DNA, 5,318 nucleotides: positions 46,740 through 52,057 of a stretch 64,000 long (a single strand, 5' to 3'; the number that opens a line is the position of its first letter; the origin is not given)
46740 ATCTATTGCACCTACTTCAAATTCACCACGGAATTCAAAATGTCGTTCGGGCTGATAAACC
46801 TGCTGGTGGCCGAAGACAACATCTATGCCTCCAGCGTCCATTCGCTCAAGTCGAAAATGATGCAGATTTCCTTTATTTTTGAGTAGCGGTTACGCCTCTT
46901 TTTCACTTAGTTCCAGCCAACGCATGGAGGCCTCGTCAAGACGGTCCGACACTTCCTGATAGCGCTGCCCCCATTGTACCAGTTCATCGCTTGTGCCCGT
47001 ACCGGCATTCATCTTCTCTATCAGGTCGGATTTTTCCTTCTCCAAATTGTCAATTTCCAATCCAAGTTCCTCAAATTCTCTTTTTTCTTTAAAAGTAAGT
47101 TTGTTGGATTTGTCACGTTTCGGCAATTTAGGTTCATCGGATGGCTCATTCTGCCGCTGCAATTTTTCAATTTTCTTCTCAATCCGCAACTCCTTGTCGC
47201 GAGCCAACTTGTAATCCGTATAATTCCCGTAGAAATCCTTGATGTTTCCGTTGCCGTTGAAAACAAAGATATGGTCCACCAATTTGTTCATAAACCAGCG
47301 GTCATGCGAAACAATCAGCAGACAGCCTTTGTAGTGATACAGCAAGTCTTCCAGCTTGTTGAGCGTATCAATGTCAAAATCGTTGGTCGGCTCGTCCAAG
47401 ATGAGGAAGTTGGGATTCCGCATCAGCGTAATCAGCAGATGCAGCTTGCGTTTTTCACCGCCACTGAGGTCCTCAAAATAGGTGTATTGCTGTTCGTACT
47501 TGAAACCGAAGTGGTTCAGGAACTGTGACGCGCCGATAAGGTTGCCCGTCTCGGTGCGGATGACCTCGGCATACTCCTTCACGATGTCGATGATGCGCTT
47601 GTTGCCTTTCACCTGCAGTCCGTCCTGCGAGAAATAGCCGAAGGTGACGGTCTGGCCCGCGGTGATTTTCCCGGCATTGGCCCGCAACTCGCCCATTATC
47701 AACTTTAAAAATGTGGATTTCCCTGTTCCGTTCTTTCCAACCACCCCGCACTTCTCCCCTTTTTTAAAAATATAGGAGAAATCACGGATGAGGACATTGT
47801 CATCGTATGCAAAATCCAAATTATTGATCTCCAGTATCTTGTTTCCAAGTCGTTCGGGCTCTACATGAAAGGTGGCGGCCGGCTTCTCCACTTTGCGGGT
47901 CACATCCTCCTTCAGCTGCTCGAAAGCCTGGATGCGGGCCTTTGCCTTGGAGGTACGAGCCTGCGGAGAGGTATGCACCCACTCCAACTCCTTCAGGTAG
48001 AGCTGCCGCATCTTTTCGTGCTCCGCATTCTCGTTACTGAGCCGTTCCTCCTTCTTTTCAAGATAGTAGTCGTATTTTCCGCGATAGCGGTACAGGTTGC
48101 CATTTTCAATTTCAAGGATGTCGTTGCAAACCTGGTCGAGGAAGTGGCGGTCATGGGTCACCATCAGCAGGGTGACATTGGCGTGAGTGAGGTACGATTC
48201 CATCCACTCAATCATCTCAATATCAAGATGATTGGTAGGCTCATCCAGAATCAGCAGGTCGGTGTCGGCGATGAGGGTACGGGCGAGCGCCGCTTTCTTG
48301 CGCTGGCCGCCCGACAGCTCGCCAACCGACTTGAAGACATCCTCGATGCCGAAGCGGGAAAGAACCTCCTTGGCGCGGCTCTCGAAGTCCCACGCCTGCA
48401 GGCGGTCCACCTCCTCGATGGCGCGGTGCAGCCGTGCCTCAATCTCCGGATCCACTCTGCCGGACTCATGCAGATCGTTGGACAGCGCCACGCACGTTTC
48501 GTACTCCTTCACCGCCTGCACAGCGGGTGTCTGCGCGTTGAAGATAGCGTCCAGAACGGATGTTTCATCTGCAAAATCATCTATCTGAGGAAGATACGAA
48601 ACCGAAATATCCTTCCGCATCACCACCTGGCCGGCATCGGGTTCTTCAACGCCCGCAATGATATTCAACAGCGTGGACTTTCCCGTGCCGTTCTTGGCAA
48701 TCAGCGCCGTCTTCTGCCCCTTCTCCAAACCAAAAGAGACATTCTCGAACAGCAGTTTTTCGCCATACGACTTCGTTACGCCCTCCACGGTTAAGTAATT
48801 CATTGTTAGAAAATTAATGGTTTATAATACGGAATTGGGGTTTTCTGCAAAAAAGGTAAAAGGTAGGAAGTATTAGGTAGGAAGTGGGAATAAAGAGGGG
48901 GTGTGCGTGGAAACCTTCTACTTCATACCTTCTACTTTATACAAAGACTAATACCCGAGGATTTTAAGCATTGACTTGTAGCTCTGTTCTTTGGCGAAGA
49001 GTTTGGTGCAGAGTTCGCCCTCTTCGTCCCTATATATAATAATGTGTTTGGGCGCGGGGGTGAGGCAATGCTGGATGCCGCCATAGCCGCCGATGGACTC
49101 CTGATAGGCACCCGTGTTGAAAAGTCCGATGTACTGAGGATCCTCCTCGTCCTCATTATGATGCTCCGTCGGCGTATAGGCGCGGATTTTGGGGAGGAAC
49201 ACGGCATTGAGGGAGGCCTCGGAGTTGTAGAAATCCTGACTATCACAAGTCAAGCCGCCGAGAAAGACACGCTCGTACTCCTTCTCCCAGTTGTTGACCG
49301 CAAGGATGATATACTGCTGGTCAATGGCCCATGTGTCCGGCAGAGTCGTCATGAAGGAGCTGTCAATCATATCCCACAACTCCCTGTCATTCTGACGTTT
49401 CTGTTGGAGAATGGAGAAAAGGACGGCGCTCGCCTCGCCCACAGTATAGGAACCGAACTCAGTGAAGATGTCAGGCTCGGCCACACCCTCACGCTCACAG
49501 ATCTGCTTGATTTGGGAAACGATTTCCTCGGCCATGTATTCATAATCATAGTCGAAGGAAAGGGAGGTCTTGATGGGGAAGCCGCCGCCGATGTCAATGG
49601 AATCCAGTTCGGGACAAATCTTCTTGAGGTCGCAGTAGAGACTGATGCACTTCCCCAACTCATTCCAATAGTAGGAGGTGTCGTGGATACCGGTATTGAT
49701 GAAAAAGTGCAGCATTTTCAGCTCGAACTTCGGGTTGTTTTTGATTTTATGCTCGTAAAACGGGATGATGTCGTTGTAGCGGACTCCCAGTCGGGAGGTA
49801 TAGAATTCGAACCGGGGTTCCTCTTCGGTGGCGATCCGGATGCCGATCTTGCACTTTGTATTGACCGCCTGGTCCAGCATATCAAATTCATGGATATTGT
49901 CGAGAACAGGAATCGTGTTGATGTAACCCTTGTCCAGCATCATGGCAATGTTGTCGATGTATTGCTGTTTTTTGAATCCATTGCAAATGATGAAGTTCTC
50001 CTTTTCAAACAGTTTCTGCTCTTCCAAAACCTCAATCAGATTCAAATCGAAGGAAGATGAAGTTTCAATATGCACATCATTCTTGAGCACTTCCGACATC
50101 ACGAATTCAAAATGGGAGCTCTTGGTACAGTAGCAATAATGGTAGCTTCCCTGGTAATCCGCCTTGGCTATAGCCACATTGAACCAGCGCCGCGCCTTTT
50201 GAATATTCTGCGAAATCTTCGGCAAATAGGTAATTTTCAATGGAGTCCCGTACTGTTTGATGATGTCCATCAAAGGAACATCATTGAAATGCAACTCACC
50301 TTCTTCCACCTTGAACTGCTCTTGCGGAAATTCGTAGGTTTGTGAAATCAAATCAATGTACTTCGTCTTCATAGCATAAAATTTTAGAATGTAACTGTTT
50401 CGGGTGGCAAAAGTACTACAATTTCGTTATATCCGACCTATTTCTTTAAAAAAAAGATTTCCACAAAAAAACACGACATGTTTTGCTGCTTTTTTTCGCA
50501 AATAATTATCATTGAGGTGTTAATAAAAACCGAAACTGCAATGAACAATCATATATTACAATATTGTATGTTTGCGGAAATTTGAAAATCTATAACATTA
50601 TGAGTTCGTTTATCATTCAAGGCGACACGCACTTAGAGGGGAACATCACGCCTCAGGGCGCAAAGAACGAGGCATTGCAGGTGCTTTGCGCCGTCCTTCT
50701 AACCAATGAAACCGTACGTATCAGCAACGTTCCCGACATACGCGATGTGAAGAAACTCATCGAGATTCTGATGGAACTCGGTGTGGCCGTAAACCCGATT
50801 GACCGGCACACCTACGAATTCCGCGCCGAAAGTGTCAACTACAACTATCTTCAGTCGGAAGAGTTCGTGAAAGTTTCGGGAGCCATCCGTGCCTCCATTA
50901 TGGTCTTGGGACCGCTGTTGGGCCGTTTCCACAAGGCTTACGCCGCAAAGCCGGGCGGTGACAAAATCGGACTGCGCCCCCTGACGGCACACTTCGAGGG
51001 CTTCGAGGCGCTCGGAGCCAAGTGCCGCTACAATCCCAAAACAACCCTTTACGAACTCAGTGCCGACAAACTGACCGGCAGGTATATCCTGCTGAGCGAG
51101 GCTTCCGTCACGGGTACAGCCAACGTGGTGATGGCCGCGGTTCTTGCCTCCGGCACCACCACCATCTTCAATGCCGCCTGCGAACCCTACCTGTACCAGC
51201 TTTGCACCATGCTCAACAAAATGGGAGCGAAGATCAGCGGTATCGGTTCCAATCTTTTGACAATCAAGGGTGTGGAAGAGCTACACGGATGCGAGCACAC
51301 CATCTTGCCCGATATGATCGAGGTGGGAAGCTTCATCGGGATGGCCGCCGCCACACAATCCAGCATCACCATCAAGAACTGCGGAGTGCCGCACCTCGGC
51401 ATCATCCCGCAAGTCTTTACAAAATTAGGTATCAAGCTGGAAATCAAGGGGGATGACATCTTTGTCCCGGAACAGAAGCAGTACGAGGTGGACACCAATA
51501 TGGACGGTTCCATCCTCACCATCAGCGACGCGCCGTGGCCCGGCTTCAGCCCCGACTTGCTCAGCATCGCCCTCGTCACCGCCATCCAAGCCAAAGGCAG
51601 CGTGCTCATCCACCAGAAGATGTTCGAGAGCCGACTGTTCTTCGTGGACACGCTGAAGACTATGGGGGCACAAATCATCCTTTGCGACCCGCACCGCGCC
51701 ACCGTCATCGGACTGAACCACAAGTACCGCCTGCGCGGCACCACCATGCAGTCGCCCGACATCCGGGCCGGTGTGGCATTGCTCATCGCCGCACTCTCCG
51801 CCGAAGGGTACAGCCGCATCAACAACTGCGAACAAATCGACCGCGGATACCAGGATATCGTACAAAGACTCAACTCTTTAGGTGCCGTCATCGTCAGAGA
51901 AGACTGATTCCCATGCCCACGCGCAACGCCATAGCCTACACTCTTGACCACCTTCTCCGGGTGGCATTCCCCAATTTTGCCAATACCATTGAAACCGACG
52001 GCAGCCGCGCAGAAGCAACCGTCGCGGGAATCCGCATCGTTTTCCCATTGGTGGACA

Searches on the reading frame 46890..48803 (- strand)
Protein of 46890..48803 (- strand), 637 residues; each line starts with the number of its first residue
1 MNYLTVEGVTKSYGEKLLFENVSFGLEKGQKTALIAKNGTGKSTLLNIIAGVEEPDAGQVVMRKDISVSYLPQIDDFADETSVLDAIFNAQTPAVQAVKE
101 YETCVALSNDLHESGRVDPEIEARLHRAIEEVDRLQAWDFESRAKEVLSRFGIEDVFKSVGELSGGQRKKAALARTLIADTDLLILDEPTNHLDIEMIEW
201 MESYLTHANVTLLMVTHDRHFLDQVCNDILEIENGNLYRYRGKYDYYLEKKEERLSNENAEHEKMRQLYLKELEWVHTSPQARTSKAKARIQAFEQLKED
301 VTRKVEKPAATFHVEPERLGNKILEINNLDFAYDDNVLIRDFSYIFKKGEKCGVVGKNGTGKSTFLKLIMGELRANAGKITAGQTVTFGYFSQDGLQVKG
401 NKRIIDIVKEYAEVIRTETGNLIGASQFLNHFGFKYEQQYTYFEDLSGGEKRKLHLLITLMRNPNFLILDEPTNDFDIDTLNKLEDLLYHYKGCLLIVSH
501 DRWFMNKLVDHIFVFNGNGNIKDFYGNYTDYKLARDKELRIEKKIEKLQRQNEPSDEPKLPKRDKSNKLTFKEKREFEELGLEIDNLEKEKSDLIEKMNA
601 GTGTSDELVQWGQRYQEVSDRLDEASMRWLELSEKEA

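Call 82: search_protein_families(library=pfam, proteins=[window:46890-48803:-], max_evalue=0.0001)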
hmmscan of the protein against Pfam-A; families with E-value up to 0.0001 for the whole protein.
window:46890-48803:- (637 aa): 10 families
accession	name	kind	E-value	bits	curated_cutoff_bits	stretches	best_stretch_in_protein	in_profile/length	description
PF00005.33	ABC_tran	-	4.3e-50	170.3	25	2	20-191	2-137/137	ABC transporter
PF12848.13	ABC_tran_Xtn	-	2.2e-15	56.9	25.9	1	230-308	1-81/85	ABC transporter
PF16326.10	ABC_tran_CTD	-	2.3e-15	57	32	1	568-634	1-69/69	ABC transporter C-terminal domain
PF13304.12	AAA_21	-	9.4e-10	39.5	27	0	162-222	237-303/304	AAA domain, putative AbiEii toxin, Type IV TA system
PF02463.25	SMC_N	-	5.7e-07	29.6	40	0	30-227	25-206/220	RecF/RecN/SMC N terminal domain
PF13555.12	AAA_29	-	8.6e-06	25.9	27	0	22-47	15-40/61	P-loop containing region of AAA domain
PF13401.12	AAA_22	-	3.2e-05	24.7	27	0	354-489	10-109/130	AAA domain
PF03193.22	RsgA_GTPase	-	4e-05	23.9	30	0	350-382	107-139/174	RsgA GTPase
PF00006.31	ATP-synt_ab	-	4.5e-05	23.6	29.5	0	24-52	9-37/213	ATP synthase alpha/beta family, nucleotide-binding domain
PF19263.5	DUF5906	-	5.9e-05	24.1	27.6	0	355-391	2-39/114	Family of unknown function (DUF5906)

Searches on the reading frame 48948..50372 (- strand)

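Call 82: search_protein_families(library=pfam, proteins=[window:48948-50372:-], max_evalue=0.0001)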
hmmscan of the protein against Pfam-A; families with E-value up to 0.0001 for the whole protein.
window:48948-50372:- (474 aa): 1 family
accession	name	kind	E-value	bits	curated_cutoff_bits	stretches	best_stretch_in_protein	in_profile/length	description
PF02784.22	Orn_Arg_deC_N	-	8.8e-14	51.9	23.4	1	76-311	17-246/247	Pyridoxal-dependent decarboxylase, pyridoxal binding domain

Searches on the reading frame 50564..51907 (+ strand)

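Call 82: search_protein_families(library=pfam, proteins=[window:50564-51907:+], max_evalue=0.0001)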
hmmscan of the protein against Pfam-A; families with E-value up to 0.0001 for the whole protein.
window:50564-51907:+ (447 aa): 1 family
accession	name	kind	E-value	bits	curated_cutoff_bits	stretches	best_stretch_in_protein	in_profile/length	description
PF00275.25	EPSP_synthase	-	3.8e-71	240.5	22.8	1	19-436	2-417/417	EPSP synthase (3-phosphoshikimate 1-carboxyvinyltransferase)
